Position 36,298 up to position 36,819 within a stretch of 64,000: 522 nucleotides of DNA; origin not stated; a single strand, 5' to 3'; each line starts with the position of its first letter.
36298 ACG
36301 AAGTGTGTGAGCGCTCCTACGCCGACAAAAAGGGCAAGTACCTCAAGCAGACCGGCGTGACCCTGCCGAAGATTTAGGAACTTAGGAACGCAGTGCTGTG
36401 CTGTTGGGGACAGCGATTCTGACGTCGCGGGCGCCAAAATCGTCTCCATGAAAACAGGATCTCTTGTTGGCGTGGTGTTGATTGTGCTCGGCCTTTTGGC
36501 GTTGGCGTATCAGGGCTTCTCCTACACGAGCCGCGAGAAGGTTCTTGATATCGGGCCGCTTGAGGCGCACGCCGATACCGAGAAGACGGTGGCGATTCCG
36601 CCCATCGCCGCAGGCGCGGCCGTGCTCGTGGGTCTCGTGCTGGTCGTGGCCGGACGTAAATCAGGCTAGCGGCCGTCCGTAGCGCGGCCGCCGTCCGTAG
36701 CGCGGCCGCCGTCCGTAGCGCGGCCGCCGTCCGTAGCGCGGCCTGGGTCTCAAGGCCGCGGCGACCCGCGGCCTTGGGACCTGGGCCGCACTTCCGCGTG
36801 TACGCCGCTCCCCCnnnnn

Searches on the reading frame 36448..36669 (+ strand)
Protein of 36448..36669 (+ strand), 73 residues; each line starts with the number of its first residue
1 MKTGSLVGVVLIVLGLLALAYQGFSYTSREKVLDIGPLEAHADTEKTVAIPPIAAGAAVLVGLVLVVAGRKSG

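Call 3: search_protein_families(library=pfam, proteins=[window:36448-36669:+], max_evalue=1)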
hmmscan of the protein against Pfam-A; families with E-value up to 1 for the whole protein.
window:36448-36669:+ (73 aa): 5 families
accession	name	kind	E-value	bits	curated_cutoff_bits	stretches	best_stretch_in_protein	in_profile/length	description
PF02656.20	DUF202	-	0.0002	22.2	23.4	1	4-31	40-67/68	Domain of unknown function (DUF202)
PF03729.18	DUF308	-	0.012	16.2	25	1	6-26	1-21/73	Short repeat of unknown function (DUF308)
PF11239.13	DUF3040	-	0.079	13.7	24.7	0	50-69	43-62/84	Protein of unknown function (DUF3040)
PF24282.1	DUF7470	-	0.31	11.4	27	0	51-69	28-47/58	Family of unknown function (DUF7470)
PF24008.1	DUF7322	-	0.34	10.9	27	1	6-26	39-59/61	Domain of unknown function (DUF7322)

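Call 4: search_protein_families(library=ncbifam, proteins=[window:36448-36669:+], max_evalue=1)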
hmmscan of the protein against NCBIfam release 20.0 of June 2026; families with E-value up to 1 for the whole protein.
window:36448-36669:+ (73 aa): 7 families
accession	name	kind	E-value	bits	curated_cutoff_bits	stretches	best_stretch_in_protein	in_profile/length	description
TIGR01195.1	oadG_fam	subfamily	0.0069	16.9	36.05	1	7-56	15-63/84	sodium pump decarboxylases, gamma subunit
TIGR01167.1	LPXTG_anchor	domain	0.12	13.1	15.9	0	52-71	13-31/34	LPXTG cell wall anchor domain-containing protein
NF058583.1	LAXTG_small_WW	exception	0.19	11.4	65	0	7-20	31-44/54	LAXTG motif-containing small protein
NF058603.1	SCO2097_fam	equivalog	0.26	11.6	110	0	53-69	43-59/129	SCO2097 family morphological protein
NF040511.1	membrane_GPGG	equivalog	0.3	11.1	33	1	4-17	24-37/47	GPGG-motif small membrane protein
NF058582.1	Microco_LAVTG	domain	0.33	11.1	27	1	53-71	15-33/34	LAVTG motif-containing sortase-dependent surface protein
NF033846.1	Rumino_NPXTG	domain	0.5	10.7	23.5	1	2-20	3-22/30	NPXTG-anchored protein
